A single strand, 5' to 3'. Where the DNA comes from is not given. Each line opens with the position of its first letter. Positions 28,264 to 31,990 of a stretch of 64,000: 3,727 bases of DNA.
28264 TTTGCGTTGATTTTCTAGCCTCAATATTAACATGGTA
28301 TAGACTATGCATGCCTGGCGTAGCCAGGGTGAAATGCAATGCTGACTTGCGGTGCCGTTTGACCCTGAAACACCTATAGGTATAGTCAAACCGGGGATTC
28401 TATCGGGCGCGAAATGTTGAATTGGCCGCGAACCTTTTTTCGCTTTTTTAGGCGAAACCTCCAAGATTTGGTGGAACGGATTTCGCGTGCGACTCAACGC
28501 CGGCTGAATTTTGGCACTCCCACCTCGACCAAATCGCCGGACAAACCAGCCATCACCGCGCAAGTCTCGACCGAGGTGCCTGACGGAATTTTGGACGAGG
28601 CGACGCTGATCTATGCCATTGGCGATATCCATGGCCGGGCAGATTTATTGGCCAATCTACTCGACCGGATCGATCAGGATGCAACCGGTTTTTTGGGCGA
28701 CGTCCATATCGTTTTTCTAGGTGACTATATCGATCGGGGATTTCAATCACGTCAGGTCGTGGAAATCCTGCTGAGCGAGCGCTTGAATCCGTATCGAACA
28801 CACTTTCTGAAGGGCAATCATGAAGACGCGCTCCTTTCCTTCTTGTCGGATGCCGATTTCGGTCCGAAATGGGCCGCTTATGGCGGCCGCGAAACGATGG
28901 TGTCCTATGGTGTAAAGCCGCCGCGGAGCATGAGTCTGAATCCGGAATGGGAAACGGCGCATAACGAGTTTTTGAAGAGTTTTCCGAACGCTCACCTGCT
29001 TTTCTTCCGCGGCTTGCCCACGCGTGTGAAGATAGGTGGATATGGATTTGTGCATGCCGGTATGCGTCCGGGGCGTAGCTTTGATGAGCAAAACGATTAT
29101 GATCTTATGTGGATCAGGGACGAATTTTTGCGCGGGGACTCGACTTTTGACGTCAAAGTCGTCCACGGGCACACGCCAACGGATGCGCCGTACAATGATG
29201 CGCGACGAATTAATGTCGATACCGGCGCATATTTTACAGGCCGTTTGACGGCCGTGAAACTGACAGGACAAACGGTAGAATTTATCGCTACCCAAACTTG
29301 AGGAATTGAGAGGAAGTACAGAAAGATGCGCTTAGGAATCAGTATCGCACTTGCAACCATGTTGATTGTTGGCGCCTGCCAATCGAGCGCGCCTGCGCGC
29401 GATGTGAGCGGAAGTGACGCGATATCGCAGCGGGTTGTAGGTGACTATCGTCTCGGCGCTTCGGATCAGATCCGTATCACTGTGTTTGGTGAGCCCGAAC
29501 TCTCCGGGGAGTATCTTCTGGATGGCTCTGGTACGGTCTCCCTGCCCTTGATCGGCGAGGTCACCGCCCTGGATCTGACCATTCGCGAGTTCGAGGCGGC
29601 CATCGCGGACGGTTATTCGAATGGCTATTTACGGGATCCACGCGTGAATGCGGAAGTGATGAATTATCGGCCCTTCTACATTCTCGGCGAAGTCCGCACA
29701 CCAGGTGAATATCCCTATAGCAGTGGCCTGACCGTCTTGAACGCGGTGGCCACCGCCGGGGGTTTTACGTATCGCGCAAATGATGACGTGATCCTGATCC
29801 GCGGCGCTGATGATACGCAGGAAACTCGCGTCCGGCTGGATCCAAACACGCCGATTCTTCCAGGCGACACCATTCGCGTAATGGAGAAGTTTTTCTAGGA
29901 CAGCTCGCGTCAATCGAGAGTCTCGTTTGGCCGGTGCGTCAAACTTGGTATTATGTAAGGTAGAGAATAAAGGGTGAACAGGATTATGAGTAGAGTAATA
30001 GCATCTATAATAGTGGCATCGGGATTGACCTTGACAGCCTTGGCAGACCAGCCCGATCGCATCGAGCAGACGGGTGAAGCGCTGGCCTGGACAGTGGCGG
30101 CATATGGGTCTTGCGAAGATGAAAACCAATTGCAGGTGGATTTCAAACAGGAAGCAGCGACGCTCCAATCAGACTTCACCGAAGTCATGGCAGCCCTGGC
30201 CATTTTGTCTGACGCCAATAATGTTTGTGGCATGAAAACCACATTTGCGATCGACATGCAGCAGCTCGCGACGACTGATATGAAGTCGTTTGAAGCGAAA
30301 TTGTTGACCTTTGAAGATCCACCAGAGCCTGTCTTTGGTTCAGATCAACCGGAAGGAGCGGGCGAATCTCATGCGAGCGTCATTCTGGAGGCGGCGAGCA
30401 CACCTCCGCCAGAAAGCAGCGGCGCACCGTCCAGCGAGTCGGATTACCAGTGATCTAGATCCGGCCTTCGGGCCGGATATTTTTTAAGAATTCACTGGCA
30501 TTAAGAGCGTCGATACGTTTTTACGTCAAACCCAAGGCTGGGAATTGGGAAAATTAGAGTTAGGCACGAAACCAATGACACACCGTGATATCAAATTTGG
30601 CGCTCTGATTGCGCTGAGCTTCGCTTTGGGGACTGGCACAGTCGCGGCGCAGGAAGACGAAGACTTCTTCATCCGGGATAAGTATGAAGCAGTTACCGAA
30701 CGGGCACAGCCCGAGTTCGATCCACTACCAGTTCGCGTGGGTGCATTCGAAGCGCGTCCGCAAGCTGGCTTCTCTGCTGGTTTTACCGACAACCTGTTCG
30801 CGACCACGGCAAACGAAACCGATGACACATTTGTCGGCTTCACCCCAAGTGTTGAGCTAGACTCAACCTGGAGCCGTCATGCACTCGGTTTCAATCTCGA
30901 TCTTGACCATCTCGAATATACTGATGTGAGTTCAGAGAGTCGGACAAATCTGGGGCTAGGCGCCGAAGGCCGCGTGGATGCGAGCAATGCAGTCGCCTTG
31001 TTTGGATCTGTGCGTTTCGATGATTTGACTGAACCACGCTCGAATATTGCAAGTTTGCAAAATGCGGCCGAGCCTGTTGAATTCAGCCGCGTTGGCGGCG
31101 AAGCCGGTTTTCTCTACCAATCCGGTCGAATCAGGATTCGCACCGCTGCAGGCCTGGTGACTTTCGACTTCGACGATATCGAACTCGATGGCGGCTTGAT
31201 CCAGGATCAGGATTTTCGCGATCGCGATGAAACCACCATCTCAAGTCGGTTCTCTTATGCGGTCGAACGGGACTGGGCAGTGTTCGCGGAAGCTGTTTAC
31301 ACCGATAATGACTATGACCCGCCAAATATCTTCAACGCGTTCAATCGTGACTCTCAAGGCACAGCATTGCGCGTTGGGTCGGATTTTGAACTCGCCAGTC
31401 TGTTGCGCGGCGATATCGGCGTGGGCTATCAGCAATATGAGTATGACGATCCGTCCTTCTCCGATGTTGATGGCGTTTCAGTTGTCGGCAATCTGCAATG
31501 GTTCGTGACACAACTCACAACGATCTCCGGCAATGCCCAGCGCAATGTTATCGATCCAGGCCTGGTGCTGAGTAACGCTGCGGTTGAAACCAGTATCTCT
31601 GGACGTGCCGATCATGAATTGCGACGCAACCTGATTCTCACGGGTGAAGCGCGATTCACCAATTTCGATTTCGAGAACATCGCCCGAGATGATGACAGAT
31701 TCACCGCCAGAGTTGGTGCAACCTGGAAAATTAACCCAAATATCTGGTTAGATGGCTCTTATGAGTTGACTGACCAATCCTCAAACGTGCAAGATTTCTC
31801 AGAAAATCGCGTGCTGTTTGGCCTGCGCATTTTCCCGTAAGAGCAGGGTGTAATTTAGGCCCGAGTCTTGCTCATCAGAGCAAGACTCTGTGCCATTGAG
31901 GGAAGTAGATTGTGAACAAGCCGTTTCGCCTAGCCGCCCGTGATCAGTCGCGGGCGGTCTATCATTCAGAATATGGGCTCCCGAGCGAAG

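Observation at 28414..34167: PPP-family metallophosphatase occupies the Wzb position next to wza and a BY-kinase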

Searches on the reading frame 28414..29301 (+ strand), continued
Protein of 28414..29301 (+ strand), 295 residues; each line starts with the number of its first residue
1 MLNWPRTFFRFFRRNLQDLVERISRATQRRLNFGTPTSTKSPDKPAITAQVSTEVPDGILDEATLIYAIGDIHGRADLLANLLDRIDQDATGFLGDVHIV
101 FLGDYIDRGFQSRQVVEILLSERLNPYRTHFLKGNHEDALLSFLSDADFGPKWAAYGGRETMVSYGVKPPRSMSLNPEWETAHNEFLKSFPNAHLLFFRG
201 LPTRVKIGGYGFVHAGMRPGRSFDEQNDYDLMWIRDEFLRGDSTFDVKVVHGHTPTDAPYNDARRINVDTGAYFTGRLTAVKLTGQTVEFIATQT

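Call 71: get_annotated_region(hit=H55, flank=9000)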
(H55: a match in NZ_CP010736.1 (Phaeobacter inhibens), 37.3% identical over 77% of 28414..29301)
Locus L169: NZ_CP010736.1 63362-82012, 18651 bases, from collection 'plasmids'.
description: Phaeobacter inhibens strain P72 plasmid pP72_a, complete sequence
organism: Phaeobacter inhibens (NCBI taxid 221822)
taxonomy: Bacteria; Pseudomonadota; Alphaproteobacteria; Rhodobacterales; Roseobacteraceae; Phaeobacter; Phaeobacter inhibens
host: -; source: cell culture,clam larvae aquaculture; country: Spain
typing (MOB-suite, as given by PLSDB): non-mobilizable; replicon rep_cluster_377
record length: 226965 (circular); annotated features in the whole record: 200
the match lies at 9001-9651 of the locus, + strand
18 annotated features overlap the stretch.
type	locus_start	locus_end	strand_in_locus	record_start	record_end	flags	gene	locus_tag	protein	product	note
CDS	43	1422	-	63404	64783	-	-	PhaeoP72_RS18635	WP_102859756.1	NAD-dependent succinate-semialdehyde dehydrogenase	-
CDS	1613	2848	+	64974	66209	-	-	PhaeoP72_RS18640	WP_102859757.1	putative DNA modification/repair radical SAM protein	-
CDS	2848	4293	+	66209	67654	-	-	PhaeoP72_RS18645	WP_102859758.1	UdgX family uracil-DNA binding protein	-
CDS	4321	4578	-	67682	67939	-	-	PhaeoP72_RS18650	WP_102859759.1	hypothetical protein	-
CDS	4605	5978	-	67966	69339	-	-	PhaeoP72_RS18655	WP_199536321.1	polysaccharide biosynthesis/export family protein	GO:0015774 - polysaccharide transport [Evidence IEA]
CDS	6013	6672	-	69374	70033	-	-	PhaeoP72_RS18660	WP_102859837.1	YjbF family lipoprotein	-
CDS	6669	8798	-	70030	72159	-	-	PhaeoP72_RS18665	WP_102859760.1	YjbH domain-containing protein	-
CDS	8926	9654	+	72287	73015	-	-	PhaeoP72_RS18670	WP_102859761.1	metallophosphoesterase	-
CDS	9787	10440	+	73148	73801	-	-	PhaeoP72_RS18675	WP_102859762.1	aspartate-semialdehyde dehydrogenase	-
CDS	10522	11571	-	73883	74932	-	-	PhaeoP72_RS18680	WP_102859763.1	DUF418 domain-containing protein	-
CDS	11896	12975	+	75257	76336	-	-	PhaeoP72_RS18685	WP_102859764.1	calcium-binding protein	-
CDS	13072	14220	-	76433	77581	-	-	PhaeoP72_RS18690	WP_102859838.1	lytic murein transglycosylase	-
CDS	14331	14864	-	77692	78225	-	-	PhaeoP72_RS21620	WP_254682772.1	ATP-dependent Clp protease proteolytic subunit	-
CDS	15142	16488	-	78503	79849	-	-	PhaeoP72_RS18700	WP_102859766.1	hypothetical protein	-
CDS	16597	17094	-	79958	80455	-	-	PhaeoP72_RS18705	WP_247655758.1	MgtC/SapB family protein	-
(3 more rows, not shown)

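Call 72: get_annotated_region(hit=H38, flank=9000)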
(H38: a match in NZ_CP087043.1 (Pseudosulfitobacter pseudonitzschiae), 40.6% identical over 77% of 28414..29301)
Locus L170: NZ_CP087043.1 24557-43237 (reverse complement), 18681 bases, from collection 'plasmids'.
description: Pseudosulfitobacter pseudonitzschiae strain MC52-18 plasmid P1, complete sequence
organism: Pseudosulfitobacter pseudonitzschiae (NCBI taxid 1402135)
taxonomy: Bacteria; Pseudomonadota; Alphaproteobacteria; Rhodobacterales; Roseobacteraceae; Pseudosulfitobacter; Pseudosulfitobacter pseudonitzschiae
host: -; source: Mediolabrus comicus,The surface seawater at the Pearl River Estuary; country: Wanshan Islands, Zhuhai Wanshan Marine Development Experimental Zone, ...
typing (MOB-suite, as given by PLSDB): non-mobilizable; replicon rep_cluster_558
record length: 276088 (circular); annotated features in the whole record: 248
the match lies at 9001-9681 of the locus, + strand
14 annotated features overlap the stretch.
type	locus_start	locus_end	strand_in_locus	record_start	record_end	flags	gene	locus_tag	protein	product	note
CDS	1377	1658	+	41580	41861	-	-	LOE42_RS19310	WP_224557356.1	sugar transferase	-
CDS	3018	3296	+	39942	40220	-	-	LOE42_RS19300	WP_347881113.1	transposase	-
CDS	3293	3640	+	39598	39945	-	tnpB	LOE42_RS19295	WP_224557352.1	IS66 family insertion sequence element accessory protein TnpB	-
CDS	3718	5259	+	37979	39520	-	-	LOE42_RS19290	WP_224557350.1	IS66 family transposase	-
CDS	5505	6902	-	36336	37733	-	-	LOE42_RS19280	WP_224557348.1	phosphomannomutase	-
CDS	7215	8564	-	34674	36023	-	-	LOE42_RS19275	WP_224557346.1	polysaccharide biosynthesis/export family protein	GO:0015774 - polysaccharide transport [Evidence IEA]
CDS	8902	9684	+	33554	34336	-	-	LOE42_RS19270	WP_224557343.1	metallophosphoesterase family protein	-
CDS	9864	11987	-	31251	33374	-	-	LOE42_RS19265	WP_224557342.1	polysaccharide biosynthesis tyrosine autokinase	GO:0045226 - extracellular polysaccharide biosynthetic process [Evidence IEA]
CDS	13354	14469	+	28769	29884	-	-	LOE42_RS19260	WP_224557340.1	glycosyltransferase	-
CDS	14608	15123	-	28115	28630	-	-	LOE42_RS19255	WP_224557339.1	transcription termination/antitermination NusG family protein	GO:0006354 - DNA-templated transcription elongation [Evidence IEA]; GO:0006355 - regulation of DNA-templated ...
CDS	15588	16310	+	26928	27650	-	-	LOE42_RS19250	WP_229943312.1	hypothetical protein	-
CDS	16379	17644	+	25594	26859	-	-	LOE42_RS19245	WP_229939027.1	oligosaccharide flippase family protein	-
CDS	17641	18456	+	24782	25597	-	-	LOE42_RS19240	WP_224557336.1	hypothetical protein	-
CDS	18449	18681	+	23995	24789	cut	-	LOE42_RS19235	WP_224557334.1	glycosyltransferase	-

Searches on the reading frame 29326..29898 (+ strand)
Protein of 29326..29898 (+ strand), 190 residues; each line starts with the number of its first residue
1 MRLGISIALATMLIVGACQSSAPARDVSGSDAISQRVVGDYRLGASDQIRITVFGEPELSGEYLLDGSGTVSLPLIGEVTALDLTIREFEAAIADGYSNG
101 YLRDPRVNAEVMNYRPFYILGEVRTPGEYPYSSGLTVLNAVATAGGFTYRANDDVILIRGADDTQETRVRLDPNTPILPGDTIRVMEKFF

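Call 3: search_protein_families(library=pfam, proteins=[window:29326-29898:+], max_evalue=0.01)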
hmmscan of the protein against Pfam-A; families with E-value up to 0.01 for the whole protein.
window:29326-29898:+ (190 aa): 3 families
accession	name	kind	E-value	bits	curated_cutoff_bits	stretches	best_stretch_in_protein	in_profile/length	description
PF02563.21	Poly_export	-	2e-22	79.6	28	1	38-111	4-76/77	Polysaccharide biosynthesis/export protein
PF10531.15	SLBB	-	1.8e-11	44.1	27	1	117-161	2-47/55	SLBB domain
PF22461.2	SLBB_2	-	2.3e-08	34.5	27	1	117-165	3-54/79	SLBB domain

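Call 5: search_protein_families(library=ncbifam, proteins=[window:29326-29898:+], max_evalue=0.01)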
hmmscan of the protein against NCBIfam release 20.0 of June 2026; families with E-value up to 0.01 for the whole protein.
window:29326-29898:+ (190 aa): 4 families
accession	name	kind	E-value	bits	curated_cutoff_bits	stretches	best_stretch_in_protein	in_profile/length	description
TIGR03028.1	EpsE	equivalog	8.4e-23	80.9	262.65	2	40-115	1-77/239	polysaccharide export protein EpsE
TIGR03027.2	pepcterm_export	equivalog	1.6e-22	80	180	1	40-190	2-169/169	XrtA/PEP-CTERM system exopolysaccharide export protein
NF041843.1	EpsY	equivalog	3.5e-14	52.5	320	1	5-171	17-185/211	exopolysaccharide export protein EpsY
NF011658.0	PRK15078.1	subfamily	6.9e-13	48.1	333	1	40-160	84-218/380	polysaccharide export protein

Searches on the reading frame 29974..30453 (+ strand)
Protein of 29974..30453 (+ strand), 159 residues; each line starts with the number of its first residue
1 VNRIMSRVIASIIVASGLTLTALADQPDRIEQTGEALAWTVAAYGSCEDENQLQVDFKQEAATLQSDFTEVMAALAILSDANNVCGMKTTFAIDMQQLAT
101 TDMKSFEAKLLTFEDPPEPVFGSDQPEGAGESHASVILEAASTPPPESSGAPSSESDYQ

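Call 3: search_protein_families(library=pfam, proteins=[window:29974-30453:+], max_evalue=0.01)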
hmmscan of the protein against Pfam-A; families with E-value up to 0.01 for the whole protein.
window:29974-30453:+ (159 aa): 0 families

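Call 5: search_protein_families(library=ncbifam, proteins=[window:29974-30453:+], max_evalue=0.01)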
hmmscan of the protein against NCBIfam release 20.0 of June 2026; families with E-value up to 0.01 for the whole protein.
window:29974-30453:+ (159 aa): 0 families

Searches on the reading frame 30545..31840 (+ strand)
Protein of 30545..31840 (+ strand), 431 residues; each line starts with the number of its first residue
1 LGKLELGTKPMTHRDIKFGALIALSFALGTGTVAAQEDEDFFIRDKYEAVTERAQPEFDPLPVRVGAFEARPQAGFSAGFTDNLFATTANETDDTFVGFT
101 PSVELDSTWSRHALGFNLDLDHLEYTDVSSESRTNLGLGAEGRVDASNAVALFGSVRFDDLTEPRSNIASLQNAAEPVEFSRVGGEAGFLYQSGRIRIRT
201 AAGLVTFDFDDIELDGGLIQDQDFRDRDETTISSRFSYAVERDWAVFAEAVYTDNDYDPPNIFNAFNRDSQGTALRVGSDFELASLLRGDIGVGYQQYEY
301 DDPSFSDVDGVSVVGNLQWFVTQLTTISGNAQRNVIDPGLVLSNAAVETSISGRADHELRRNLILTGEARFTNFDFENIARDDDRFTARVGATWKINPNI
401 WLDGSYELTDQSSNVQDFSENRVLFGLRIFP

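Call 3: search_protein_families(library=pfam, proteins=[window:30545-31840:+], max_evalue=0.01)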
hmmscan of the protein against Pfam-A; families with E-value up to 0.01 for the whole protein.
window:30545-31840:+ (431 aa): 2 families
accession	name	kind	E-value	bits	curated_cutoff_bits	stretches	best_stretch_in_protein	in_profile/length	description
PF10082.15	BBP2_2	-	1e-91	308.1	23.7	1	55-428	1-375/378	Putative beta-barrel porin 2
PF13505.12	OMP_b-brl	-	2.4e-06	28.3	28.7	0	199-426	25-170/175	Outer membrane protein beta-barrel domain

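Call 5: search_protein_families(library=ncbifam, proteins=[window:30545-31840:+], max_evalue=0.01)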
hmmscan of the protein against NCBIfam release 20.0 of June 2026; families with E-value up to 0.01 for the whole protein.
window:30545-31840:+ (431 aa): 2 families
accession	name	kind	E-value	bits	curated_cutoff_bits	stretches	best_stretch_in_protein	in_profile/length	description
TIGR03014.2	EpsL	equivalog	5.1e-13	48.8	275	1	221-427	164-381/385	XrtB/PEP-CTERM-associated polysaccharide biosynthesis outer membrane protein EpsL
TIGR03016.1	pepcterm_hypo_1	hypoth_equivalog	6.9e-09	35.2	90.85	1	332-427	376-473/477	TIGR03016 family PEP-CTERM system-associated outer membrane protein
